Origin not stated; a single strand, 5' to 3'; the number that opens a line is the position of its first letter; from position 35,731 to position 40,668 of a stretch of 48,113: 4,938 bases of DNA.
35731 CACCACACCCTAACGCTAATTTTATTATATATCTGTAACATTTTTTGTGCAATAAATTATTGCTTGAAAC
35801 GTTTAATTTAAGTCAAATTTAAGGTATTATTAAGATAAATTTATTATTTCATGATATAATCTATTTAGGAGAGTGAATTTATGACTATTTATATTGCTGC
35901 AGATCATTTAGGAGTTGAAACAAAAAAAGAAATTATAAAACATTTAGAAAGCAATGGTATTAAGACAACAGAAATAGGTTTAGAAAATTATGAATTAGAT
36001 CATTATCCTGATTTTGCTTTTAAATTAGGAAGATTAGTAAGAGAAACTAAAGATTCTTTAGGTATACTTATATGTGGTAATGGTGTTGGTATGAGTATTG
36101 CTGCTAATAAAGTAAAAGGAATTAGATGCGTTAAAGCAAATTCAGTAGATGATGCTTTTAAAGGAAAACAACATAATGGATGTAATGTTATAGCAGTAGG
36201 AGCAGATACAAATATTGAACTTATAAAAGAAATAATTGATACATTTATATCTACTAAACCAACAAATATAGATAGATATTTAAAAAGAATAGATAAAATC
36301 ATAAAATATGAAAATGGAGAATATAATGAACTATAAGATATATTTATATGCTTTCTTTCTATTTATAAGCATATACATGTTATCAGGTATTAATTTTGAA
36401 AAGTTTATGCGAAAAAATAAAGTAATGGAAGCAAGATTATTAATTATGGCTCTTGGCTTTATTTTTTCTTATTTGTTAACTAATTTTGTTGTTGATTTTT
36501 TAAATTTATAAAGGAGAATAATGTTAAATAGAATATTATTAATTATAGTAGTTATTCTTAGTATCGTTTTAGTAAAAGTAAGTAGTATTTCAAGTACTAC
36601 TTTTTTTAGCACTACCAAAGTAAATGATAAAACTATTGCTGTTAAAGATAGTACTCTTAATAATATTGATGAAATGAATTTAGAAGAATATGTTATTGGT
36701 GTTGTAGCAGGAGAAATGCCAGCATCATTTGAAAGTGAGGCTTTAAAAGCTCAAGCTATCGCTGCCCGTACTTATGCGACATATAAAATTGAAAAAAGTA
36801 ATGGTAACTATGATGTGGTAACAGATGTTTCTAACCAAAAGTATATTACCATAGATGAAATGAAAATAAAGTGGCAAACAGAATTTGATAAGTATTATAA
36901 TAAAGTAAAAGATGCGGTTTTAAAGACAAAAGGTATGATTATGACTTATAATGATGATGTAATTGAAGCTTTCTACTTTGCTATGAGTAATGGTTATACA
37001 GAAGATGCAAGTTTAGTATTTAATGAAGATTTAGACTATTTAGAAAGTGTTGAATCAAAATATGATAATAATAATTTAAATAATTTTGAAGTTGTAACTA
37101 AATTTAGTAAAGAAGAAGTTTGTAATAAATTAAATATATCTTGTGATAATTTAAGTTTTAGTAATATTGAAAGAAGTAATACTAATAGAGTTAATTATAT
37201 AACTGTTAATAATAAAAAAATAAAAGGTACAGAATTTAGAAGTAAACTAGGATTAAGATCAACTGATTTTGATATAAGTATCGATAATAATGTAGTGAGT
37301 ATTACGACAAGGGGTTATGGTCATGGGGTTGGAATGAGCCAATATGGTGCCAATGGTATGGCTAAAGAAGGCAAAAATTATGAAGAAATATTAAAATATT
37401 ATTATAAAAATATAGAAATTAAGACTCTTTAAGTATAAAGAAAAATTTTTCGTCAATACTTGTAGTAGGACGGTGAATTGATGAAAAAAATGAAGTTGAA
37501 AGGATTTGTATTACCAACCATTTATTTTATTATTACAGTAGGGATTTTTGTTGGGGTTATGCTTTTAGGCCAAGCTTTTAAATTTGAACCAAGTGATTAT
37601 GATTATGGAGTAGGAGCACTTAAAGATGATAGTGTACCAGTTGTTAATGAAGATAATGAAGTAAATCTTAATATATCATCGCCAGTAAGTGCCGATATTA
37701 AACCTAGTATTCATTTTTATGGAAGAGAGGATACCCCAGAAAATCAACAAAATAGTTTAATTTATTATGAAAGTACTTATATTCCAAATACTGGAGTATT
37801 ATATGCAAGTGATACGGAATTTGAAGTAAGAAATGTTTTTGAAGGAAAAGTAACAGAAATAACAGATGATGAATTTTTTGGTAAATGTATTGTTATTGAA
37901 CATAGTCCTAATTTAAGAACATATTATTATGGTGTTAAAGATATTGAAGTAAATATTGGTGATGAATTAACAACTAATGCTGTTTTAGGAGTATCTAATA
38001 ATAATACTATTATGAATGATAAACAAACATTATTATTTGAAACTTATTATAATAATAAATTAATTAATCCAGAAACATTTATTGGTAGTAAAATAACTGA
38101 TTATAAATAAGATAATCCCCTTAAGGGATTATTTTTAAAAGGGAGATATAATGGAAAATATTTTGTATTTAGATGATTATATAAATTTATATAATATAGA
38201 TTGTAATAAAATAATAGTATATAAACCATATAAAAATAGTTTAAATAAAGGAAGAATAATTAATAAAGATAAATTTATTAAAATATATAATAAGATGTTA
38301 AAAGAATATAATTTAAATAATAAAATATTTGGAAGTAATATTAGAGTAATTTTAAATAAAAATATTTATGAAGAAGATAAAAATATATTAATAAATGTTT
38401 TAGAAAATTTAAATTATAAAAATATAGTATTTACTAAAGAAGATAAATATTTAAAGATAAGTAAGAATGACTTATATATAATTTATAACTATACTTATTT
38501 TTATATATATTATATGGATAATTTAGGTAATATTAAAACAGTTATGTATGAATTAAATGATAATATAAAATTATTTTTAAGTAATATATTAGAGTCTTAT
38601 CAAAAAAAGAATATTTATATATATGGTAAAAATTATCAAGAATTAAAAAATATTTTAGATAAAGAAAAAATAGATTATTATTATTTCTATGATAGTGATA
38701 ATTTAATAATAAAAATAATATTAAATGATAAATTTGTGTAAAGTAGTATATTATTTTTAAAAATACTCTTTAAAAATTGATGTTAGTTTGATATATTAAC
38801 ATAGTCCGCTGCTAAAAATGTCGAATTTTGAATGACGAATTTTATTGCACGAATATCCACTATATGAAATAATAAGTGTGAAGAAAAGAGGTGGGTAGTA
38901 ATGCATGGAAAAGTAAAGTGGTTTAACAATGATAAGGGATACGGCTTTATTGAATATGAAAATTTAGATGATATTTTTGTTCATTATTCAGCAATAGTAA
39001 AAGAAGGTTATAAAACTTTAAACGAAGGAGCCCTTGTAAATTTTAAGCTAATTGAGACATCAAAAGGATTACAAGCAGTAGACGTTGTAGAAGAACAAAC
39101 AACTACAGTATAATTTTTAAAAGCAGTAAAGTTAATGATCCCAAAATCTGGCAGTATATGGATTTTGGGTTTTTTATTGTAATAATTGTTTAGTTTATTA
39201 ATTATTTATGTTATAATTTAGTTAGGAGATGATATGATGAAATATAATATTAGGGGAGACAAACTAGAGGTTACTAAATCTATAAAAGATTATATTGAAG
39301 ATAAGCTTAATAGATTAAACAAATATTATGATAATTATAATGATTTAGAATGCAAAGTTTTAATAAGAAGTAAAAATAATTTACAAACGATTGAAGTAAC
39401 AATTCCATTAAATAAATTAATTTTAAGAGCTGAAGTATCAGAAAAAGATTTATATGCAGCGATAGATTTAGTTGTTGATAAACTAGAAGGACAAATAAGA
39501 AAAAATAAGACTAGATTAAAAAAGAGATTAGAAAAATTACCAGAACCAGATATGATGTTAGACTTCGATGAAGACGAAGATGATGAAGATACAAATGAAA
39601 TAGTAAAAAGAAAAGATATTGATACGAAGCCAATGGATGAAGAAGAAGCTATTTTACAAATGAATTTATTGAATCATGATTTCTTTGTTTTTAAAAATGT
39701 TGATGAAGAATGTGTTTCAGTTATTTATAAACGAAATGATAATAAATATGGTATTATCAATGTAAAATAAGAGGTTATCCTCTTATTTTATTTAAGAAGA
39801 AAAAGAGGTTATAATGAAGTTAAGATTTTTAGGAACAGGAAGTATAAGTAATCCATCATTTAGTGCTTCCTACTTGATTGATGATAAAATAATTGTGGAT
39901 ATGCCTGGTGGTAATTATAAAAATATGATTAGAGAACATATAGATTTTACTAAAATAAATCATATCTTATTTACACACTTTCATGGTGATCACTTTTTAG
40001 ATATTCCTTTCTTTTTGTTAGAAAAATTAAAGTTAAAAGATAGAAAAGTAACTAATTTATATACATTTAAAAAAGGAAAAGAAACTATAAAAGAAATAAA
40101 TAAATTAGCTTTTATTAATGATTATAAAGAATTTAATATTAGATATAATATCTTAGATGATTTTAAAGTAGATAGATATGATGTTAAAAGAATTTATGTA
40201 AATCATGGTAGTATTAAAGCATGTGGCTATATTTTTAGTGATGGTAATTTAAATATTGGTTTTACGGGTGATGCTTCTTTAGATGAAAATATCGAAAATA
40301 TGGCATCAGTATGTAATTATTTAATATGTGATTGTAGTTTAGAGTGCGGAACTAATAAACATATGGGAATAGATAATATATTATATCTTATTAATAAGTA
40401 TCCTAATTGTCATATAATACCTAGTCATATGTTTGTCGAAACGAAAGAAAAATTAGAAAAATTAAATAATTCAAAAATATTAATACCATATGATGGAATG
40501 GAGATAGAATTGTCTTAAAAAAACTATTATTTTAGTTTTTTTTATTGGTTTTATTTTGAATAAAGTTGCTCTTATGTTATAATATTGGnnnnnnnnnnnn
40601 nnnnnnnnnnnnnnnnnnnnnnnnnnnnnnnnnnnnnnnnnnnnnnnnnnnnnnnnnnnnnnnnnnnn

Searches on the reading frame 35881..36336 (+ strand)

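Call 46: search_protein_families(library=ncbifam, proteins=[window:35881-36336:+], max_evalue=1e-8)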
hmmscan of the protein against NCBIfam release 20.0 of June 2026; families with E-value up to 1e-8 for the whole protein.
window:35881-36336:+ (151 aa): 11 families
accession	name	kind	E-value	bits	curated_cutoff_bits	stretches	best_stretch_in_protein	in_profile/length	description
NF004051.0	PRK05571.1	subfamily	3.7e-43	146.9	135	1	1-144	2-146/149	ribose-5-phosphate isomerase B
TIGR00689.1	rpiB_lacA_lacB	subfamily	8.2e-41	139.3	88.3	1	3-145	1-144/145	RpiB/LacA/LacB family sugar-phosphate isomerase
TIGR02133.1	RPI_actino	equivalog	1.4e-33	115.8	168.2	1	1-145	1-147/148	ribose-5-phosphate isomerase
TIGR01120.1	rpiB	equivalog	1.4e-30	106.1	138.65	1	3-141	2-140/143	ribose 5-phosphate isomerase B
NF006381.0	PRK08622.1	equivalog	3.8e-27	95.2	234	1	1-144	1-145/171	galactose-6-phosphate isomerase subunit LacB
TIGR01119.1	lacB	equivalog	3.4e-22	79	312.55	1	1-144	1-145/171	galactose-6-phosphate isomerase subunit LacB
NF009258.0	PRK12615.1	equivalog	4.6e-20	72.2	325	1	1-146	1-147/171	galactose-6-phosphate isomerase subunit LacB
NF051858.1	EryPhIsonDerIRhiz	equivalog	5.1e-18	65.6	240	1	1-126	1-129/150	D-erythrulose-4-phosphate isomerase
NF006380.0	PRK08621.1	equivalog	3.1e-16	60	164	1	1-138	1-136/142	galactose-6-phosphate isomerase subunit LacA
NF009257.0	PRK12613.1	equivalog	4.1e-11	43.2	243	1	1-140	1-137/141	galactose-6-phosphate isomerase subunit LacA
TIGR01118.1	lacA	equivalog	8e-10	39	181.1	1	1-139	1-137/141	galactose-6-phosphate isomerase subunit LacA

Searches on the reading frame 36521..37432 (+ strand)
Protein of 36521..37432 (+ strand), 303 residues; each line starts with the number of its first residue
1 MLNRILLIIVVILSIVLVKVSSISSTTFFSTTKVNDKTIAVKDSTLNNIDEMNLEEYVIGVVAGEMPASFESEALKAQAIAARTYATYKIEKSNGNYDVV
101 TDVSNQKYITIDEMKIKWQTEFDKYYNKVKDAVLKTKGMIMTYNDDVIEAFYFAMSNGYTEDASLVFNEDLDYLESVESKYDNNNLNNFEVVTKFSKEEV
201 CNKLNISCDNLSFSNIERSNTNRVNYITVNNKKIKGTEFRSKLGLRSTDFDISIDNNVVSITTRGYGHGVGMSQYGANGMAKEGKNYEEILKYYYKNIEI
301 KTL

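Call 46: search_protein_families(library=ncbifam, proteins=[window:36521-37432:+], max_evalue=1e-8)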
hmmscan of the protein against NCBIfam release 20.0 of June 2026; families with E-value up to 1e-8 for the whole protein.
window:36521-37432:+ (303 aa): 2 families
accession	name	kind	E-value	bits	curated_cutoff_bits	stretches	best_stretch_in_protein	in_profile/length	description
TIGR02870.1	spore_II_D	equivalog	2.1e-93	313.1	234.75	1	31-302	51-337/338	stage II sporulation protein D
TIGR02669.1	SpoIID_LytB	domain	1.8e-70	237.9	83.3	1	48-301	2-269/270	SpoIID/LytB domain-containing protein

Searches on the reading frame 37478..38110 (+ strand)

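Call 46: search_protein_families(library=ncbifam, proteins=[window:37478-38110:+], max_evalue=1e-8)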
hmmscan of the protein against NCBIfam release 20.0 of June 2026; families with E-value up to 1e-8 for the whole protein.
window:37478-38110:+ (210 aa): 2 families
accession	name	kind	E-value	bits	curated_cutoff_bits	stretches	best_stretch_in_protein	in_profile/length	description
NF053738.1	S2SprSpoIIQBc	equivalog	5.8e-29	101.4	250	1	3-208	16-229/232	stage II sporulation protein SpoIIQ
NF047755.1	LIC_10271_M23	exception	4.6e-11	42.9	180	1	94-174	107-187/207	LIC_10271 family cell wall hydrolase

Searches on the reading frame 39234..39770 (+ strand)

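Call 46: search_protein_families(library=ncbifam, proteins=[window:39234-39770:+], max_evalue=1e-8)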
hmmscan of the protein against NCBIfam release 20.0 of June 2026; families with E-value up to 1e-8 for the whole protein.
window:39234-39770:+ (178 aa): 2 families
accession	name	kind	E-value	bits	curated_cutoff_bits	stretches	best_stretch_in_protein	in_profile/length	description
TIGR00741.1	yfiA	equivalog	1.2e-25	89.9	40.9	1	2-99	1-99/102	ribosome hibernation-promoting factor, HPF/YfiA family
NF007780.0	PRK10470.1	equivalog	4.1e-16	59.1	125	1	2-97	1-94/95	ribosome hibernation promoting factor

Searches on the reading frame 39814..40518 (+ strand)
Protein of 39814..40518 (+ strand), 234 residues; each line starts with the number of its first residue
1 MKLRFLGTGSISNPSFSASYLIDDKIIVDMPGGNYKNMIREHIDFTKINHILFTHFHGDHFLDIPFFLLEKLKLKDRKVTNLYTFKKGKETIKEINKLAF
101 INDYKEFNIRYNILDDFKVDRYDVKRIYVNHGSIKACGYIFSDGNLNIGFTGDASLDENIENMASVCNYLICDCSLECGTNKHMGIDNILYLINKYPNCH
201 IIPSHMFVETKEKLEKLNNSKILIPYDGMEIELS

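Call 46: search_protein_families(library=ncbifam, proteins=[window:39814-40518:+], max_evalue=1e-8)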
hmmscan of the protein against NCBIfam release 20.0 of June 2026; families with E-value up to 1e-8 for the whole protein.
window:39814-40518:+ (234 aa): 3 families
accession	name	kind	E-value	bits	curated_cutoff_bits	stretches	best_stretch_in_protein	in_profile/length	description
TIGR02651.1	RNase_Z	equivalog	2.1e-16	59.8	292.95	1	3-146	2-152/302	ribonuclease Z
NF000801.0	PRK00055.1-3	equivalog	1.8e-15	56.8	252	1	1-146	2-157/307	ribonuclease Z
NF038231.1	MBL_Geo_Pelo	equivalog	4.9e-10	39.4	360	1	23-231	43-249/250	GPMC system MBL fold metallohydrolase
